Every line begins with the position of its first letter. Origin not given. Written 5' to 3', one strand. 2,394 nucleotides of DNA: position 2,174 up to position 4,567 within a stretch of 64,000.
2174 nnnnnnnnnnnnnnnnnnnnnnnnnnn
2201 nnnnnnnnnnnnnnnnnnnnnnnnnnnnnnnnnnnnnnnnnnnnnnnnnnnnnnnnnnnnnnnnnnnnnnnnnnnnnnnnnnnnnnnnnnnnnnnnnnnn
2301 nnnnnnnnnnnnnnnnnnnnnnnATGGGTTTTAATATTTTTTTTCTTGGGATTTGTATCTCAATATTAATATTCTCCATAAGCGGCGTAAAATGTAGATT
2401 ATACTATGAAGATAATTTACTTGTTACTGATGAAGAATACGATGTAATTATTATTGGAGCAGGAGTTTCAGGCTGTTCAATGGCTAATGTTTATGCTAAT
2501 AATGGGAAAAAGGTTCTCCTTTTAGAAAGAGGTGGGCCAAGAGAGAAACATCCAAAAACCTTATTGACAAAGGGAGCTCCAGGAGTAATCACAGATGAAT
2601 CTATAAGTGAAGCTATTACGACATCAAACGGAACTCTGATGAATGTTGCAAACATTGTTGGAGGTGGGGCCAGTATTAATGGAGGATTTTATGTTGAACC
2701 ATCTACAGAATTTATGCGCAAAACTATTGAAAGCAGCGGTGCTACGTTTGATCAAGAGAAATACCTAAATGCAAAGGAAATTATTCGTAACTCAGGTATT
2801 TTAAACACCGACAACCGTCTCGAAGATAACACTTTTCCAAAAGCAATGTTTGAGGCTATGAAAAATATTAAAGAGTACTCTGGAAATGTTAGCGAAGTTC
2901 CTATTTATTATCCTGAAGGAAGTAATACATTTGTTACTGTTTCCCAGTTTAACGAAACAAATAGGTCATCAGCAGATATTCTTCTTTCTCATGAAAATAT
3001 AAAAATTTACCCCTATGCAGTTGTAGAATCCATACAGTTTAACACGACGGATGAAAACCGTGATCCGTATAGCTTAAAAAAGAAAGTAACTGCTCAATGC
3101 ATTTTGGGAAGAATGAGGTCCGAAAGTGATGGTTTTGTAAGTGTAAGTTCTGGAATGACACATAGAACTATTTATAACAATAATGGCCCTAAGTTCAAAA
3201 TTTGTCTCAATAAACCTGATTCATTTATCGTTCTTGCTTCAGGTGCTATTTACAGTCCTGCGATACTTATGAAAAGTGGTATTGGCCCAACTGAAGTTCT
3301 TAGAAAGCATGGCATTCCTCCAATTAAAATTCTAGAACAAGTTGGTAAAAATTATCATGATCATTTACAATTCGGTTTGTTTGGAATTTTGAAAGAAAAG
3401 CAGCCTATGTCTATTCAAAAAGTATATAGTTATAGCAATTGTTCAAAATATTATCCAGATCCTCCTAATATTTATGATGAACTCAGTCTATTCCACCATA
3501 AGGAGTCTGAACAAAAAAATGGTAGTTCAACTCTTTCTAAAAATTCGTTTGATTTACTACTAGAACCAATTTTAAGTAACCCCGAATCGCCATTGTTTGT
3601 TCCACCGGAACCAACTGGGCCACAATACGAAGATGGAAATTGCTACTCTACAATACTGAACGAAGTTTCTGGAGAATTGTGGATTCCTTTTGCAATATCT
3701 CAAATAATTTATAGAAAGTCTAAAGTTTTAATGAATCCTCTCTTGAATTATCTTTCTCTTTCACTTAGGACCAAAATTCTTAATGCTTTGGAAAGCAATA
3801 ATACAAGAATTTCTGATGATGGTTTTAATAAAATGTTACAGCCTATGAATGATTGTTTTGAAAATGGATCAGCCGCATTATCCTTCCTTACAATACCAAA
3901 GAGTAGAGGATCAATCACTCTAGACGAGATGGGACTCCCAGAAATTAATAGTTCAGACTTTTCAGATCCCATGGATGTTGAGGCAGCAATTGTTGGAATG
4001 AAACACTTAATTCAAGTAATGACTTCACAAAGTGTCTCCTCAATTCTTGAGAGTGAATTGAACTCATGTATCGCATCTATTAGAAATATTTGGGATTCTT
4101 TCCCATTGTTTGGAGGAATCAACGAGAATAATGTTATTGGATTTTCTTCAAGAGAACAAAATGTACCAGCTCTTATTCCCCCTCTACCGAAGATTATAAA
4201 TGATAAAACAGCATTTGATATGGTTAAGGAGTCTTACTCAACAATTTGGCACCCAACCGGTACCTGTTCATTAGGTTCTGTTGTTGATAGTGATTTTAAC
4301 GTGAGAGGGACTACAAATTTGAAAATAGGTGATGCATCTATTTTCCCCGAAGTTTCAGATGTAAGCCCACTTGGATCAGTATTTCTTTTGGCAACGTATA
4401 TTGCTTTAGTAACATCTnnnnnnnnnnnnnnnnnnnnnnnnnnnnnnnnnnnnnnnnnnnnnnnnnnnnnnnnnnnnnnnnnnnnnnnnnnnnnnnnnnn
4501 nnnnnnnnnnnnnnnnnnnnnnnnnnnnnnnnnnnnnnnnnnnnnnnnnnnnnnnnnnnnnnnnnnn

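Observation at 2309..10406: Three flavoenzyme genes side by side (secreted GMC oxidoreductase, PHBH-type FAD monooxygenase, adrenodoxin reductase-like) in a metabolically reduced parasite genome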

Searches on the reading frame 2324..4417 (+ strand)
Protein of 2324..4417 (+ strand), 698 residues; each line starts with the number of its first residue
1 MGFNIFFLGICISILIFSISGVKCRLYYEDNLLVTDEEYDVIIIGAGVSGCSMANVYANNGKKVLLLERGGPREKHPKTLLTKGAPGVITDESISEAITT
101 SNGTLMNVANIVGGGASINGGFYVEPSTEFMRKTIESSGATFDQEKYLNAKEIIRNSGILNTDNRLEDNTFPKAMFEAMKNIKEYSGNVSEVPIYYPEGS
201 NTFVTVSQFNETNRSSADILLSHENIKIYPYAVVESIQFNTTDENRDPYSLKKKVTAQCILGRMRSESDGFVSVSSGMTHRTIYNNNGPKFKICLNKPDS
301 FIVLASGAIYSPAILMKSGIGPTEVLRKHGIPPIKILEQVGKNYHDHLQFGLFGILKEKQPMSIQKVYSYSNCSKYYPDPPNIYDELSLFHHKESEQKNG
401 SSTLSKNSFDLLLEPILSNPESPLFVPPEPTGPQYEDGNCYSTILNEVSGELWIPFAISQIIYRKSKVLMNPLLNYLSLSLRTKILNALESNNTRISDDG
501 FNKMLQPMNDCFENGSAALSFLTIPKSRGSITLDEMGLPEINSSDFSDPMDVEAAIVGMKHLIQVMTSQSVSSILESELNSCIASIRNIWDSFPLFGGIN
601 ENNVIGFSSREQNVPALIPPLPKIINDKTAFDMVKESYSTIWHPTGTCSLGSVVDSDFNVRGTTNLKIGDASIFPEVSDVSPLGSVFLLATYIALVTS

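Call 7: search_protein_families(library=pfam, max_evalue=0.01, proteins=[window:2324-4417:+])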
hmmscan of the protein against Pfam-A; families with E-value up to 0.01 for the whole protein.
seq(698 aa): 13 families
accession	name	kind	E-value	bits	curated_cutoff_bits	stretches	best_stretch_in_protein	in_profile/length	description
PF05199.19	GMC_oxred_C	-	2.4e-22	80.5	24.6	1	525-690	1-139/139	GMC oxidoreductase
PF00732.25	GMC_oxred_N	-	1.1e-11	45.4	23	2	302-348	184-217/218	GMC oxidoreductase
PF01266.30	DAO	-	2.5e-05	24.4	27.9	1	40-72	1-34/353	FAD dependent oxidoreductase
PF00070.33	Pyr_redox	-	0.00016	22.5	22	1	41-70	2-31/82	Pyridine nucleotide-disulphide oxidoreductase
PF07992.20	Pyr_redox_2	-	0.00017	21.6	26.1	1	39-101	1-58/291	Pyridine nucleotide-disulphide oxidoreductase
PF00996.24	GDI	-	0.00017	20.7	23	1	36-69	2-35/436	GDP dissociation inhibitor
PF01494.25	FAD_binding_3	-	0.00028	20.7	22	1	38-80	1-43/349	FAD binding domain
PF00890.30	FAD_binding_2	-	0.00034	20.3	20.4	1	40-73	1-34/414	FAD binding domain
PF13450.12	NAD_binding_8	-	0.00043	20.9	21.9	1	43-70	1-28/68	NAD(P)-binding Rossmann-like domain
PF01946.23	Thi4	-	0.00096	18.9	26.2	1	34-69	13-49/235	Thi4 family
PF03486.20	HI0933_like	-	0.0033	17.3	50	1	40-70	2-32/244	HI0933-like protein Rossmann domain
PF12831.13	FAD_oxidored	-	0.0035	17.1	27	1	40-70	1-31/416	FAD dependent oxidoreductase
PF01134.28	GIDA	-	0.0035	16.9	22.1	1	40-74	1-29/391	Glucose inhibited division protein A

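Call 10: search_solved_structures(query=P0001, max_evalue=0.001, show_alignments=1)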
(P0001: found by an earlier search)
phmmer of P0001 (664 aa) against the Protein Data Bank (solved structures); distinct sequences matched with E-value up to 0.001: 79 (the best 60 are shown).
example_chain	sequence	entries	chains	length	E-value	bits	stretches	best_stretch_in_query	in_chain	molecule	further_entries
6u0p_A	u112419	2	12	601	4.6e-25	91.6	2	6-211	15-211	2,4-dichlorophenol 6-monooxygenase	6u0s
4cy6_A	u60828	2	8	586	3.1e-23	85.5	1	6-389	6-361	2-HYDROXYBIPHENYL-3-MONOOXYGENASE | 2-HYDROXYBIPHENYL 3-MONOOXYGENASE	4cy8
6em0_A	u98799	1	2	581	4e-23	85.2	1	6-373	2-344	2-hydroxybiphenyl-3-monooxygenase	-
5brt_A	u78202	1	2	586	5.4e-23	84.7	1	6-374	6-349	2-hydroxybiphenyl-3-monooxygenase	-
4z2t_A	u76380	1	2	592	5.8e-23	84.6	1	6-374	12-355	2-hydroxybiphenyl-3-monooxygenase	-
4z2u_A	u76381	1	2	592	6.4e-23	84.5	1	6-374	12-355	2-hydroxybiphenyl-3-monooxygenase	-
4z2r_A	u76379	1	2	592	6.4e-23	84.5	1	6-374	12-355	2-hydroxybiphenyl-3-monooxygenase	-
8fhj_A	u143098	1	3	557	1.7e-20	76.5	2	245-408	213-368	Monooxygenase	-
7oud_AAA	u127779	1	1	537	3.3e-17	65.6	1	170-371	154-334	FAD-dependent monooxygenase GrhO5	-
7ouc_AAA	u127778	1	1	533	3.5e-17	65.6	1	170-371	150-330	Putative FAD-dependent monooxygenase GrhO5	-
4eip_A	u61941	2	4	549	4.4e-17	65.2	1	181-370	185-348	Putative FAD-monooxygenase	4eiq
7ouj_AAA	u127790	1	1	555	8.3e-17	64.3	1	162-369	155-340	RubL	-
2r0c_A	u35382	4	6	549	1.4e-16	63.5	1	283-370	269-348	RebC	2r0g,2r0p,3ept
23lo_A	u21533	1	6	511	5.9e-15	58.2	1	327-370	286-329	flavin dependent Baeyer Villiger monooxygenase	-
7vwp_D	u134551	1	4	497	2.1e-14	56.4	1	328-371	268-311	FlsO1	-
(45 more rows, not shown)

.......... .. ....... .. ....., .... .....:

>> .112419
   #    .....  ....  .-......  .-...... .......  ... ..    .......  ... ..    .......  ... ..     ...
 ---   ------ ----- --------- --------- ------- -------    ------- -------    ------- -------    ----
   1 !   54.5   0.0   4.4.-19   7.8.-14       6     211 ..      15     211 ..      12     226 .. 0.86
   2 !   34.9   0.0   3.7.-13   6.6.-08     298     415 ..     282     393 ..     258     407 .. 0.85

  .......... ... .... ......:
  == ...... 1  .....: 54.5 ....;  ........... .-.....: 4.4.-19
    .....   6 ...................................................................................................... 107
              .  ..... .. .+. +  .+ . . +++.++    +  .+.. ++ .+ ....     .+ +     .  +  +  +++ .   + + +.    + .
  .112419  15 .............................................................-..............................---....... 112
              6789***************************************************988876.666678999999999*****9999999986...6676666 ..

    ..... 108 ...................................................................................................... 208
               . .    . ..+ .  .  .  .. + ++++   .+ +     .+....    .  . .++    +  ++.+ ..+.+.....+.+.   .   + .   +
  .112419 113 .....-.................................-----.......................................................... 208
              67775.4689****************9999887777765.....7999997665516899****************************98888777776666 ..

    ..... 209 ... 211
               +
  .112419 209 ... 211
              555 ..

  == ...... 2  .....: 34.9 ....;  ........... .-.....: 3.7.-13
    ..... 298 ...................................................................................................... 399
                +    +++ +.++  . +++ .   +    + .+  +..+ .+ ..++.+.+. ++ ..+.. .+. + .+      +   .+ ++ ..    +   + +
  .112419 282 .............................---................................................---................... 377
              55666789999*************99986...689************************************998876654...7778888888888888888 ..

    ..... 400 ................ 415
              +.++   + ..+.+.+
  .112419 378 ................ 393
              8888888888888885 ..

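Call 11: search_solved_structures(query=P0024, max_evalue=0.001, show_alignments=1)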
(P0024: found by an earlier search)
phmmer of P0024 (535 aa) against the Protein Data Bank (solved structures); distinct sequences matched with E-value up to 0.001: 11.
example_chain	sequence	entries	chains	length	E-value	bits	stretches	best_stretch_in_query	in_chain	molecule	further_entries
1cjc_A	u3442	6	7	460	2.2e-22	82.9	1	9-154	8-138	PROTEIN (ADRENODOXIN REDUCTASE) | ADRENODOXIN REDUCTASE | NADPH:ADRENODOXIN OXIDOREDUCTASE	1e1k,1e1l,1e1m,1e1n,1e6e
1lqt_A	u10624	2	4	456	5.1e-22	81.7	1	8-155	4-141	FprA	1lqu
2c7g_A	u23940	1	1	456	5.4e-22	81.6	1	8-155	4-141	NADPH-FERREDOXIN REDUCTASE FPRA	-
8oh5_C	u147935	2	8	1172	3.4e-08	36.1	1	4-116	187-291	Formate dehydrogenase-O, major subunit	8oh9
9bov_A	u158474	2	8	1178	4.7e-08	35.6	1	8-115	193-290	Molybdopterin oxidoreductase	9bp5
9n5u_A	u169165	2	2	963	3e-07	33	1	9-115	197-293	NfnA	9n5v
4ylf_B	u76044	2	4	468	6.3e-06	28.6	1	9-126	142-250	Dihydropyrimidine dehydrogenase subunit A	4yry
7mfm_I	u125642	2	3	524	8.9e-05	24.8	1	9-113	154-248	Glutamate synthase (NADPH) small chain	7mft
2vdc_G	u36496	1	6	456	0.0003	23.1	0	10-112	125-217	GLUTAMATE SYNTHASE [NADPH] SMALL CHAIN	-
6s6s_G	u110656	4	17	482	0.00034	22.9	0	10-113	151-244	Glutamate synthase [NADPH] small chain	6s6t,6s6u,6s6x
5jca_L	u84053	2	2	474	0.00048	22.4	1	9-112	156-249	NADH-dependent Ferredoxin:NADP Oxidoreductase (NfnI) subunit alpha | NADH-dependent Ferredoxin:NADP Oxidoreductase subunit alpha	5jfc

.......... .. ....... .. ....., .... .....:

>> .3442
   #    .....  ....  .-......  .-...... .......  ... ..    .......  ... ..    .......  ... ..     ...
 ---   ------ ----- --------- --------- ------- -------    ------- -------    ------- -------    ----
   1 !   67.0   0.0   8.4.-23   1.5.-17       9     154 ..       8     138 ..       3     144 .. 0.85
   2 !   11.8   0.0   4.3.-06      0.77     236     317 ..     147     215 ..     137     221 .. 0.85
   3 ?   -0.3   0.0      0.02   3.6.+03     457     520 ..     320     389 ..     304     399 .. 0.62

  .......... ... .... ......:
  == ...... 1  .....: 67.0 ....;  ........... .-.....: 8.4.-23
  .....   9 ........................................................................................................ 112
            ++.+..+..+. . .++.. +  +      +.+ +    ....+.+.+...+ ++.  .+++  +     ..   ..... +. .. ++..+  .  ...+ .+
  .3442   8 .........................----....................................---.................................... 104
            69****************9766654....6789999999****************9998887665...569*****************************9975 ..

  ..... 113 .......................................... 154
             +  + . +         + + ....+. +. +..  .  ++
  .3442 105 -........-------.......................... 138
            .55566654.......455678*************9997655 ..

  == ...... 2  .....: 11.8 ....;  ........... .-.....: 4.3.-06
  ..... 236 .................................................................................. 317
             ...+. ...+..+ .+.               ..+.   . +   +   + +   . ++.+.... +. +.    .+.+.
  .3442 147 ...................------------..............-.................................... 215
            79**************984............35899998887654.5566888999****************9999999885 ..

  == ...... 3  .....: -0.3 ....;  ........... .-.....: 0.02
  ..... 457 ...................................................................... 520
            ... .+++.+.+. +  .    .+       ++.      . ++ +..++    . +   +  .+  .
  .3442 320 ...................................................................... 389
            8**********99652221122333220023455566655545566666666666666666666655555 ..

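Call 12: search_solved_structures(query=P0014, max_evalue=0.001, show_alignments=1)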
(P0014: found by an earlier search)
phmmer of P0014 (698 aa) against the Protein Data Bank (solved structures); distinct sequences matched with E-value up to 0.001: 71 (the best 60 are shown).
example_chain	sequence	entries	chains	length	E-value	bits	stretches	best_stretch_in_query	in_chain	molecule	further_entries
8s2y_A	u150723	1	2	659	2.2e-30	109.1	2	36-396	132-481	Glucose-methanol-choline oxidoreductase N-terminal domain-containing protein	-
3gdn_A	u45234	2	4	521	1.4e-21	80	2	617-695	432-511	R-oxynitrile lyase isoenzyme 1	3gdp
1ju2_A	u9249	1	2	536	1.5e-21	79.9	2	617-695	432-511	hydroxynitrile lyase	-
3red_A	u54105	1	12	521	6.9e-21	77.7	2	619-694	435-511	Hydroxynitrile lyase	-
8rpf_A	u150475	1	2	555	2.2e-20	76.1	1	301-359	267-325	alcohol oxidase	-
9v6k_A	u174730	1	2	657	2.3e-18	69.4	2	287-349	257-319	Alcohol oxidase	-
6h3o_A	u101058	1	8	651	3.6e-18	68.8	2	287-349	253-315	Alcohol oxidase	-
6h3g_A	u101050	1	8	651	8.6e-18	67.5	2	287-349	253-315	Alcohol oxidase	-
5eb4_A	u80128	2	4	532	2e-17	66.3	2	35-178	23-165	Hnl isoenzyme 5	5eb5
6lr8_A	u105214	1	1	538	2.1e-17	66.2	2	36-177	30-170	PREDICTED: (R)-mandelonitrile lyase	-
8jm0_A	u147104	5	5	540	2.1e-17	66.2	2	36-177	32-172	(R)-mandelonitrile lyase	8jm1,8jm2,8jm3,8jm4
8bxl_B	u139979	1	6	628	2.2e-17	66.2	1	301-350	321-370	Patulin synthase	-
6lqy_A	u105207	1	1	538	2.3e-17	66.1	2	36-178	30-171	PREDICTED: (R)-mandelonitrile lyase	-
6jby_A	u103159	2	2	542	2.5e-17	66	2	36-178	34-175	Hnl isoenzyme 5 | PREDICTED: (R)-mandelonitrile lyase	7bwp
7cgs_A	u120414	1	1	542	2.5e-17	66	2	36-178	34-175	(R)-mandelonitrile lyase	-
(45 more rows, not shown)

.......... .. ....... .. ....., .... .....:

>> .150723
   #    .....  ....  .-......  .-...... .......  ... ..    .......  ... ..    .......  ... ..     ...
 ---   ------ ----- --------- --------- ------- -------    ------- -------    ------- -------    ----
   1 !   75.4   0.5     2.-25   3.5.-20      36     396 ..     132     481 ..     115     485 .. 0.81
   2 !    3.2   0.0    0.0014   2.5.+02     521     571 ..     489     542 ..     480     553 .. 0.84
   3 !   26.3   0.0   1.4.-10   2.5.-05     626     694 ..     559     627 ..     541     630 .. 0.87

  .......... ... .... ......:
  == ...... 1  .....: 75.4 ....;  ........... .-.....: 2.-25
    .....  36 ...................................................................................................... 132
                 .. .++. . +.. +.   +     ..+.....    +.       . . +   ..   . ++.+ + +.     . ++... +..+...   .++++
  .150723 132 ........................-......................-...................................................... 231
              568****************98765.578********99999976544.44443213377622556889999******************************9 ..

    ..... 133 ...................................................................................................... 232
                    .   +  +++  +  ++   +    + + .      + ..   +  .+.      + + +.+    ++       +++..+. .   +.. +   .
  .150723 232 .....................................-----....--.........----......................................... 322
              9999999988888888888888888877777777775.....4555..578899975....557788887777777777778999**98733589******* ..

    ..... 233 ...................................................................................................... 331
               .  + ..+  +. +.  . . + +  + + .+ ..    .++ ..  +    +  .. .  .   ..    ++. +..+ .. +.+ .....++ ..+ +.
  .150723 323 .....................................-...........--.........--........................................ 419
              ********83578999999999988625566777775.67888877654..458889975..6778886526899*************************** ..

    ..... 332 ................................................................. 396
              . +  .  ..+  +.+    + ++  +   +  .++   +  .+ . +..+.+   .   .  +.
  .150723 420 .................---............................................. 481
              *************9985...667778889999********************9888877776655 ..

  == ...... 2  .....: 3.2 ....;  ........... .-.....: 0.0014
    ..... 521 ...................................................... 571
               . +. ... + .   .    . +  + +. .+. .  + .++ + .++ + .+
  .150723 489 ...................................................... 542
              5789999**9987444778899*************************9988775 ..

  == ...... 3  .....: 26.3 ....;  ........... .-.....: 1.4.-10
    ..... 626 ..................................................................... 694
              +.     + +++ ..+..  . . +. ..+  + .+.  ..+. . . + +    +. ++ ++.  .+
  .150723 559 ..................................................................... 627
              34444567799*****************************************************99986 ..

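Call 19: find_homologous_proteins(query=P0001, max_evalue=1e-10)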
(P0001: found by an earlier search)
Query P0001 (664 aa): 49 proteins with E <= 1e-10 among 8000 candidates.
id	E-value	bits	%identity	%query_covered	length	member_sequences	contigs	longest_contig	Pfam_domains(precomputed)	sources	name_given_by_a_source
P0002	0.0e+0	1267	100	85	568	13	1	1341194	PF01494.26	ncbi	ncbi:phenol 2-monooxygenase like FAD dependent oxidoreductase [Cryptosporidium parvum]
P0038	0.0e+0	1029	84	84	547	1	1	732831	PF08491.17,PF01494.26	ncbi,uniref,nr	ncbi:phenol 3-monooxygenase like FAD dependent oxidoreductase [Cryptosporidium sp. chipmunk genotype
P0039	3.3e-269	913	71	85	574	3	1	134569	PF01494.26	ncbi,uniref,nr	ncbi:phenol 2-monooxygenase like FAD dependent oxidoreductase [Cryptosporidium canis]|uniref:Phenol 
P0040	2.8e-231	788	75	71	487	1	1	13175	PF01494.26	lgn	-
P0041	1.2e-226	773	73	71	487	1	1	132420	PF01494.26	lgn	-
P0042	1.9e-156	541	43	99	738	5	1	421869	PF01494.26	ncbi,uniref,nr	ncbi:FAD binding domain-containing protein [Cryptosporidium andersoni]|uniref:FAD binding domain-con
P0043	7.8e-66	241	30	82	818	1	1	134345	PF13450.13,PF01494.26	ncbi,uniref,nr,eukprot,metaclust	ncbi:unnamed protein product [Vitrella brassicaformis CCMP3155]|uniref:FAD-binding domain-containing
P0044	1.8e-54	204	29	82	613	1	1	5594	PF01494.26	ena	-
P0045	4.9e-54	202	29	85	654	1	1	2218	PF07992.21,PF01494.26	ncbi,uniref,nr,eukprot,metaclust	ncbi:polyketide hydroxylase-like [Stylonychia lemnae]|uniref:Polyketide hydroxylase-like n=1 Tax=Sty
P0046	2.2e-40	157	30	63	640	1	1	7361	PF01494.26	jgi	jgi:2-polyprenyl-6-methoxyphenol hydroxylase-like FAD-dependent oxidoreductase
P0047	6.8e-37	146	28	79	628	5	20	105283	PF01494.26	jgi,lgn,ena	-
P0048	4.2e-34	136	27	85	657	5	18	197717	PF01494.26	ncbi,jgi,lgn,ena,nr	ncbi:hypothetical protein ScalyP_jg2938 [Parmales sp. scaly parma]|nr:hypothetical protein ScalyP_jg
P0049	2.2e-33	134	28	68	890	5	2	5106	PF01494.26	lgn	-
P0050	1.1e-32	132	29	63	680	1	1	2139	PF01494.26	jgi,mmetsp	mmetsp:Transcript_14397/g.22187 ORF Transcript_14397/g.22187 Transcript_14397/m.22187 type:complete 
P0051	3.1e-32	130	28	79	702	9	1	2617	PF01494.26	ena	-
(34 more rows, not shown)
